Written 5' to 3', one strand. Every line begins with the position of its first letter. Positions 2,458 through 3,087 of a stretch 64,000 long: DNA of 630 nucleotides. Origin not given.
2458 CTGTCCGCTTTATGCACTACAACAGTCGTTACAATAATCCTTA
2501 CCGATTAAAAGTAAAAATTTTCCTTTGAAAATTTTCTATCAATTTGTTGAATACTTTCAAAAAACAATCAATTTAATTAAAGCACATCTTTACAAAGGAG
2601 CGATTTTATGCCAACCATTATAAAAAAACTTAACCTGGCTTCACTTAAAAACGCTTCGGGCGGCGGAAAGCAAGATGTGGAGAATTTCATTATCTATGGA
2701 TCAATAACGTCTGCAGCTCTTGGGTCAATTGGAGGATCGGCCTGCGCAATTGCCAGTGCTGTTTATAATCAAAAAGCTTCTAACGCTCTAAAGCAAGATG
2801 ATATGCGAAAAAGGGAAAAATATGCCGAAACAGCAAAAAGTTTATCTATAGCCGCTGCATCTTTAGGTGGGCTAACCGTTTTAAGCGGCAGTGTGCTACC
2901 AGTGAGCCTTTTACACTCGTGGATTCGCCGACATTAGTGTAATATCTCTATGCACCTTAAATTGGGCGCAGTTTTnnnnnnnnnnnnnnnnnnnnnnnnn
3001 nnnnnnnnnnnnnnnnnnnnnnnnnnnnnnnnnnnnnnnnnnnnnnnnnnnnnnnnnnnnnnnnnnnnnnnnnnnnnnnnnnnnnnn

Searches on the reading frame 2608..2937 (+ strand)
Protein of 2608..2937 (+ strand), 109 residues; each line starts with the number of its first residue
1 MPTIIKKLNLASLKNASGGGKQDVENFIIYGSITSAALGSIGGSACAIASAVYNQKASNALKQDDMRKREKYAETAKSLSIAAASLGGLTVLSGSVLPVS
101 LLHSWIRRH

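Call 65: search_protein_families(library=pfam, proteins=[window:2608-2937:+], max_evalue=0.01)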
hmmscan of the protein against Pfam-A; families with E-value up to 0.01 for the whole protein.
window:2608-2937:+ (109 aa): 1 family
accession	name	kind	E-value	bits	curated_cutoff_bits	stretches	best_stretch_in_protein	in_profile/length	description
PF04505.17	CD225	-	9.1e-05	22.9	27.1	1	47-92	21-66/68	Interferon-induced transmembrane protein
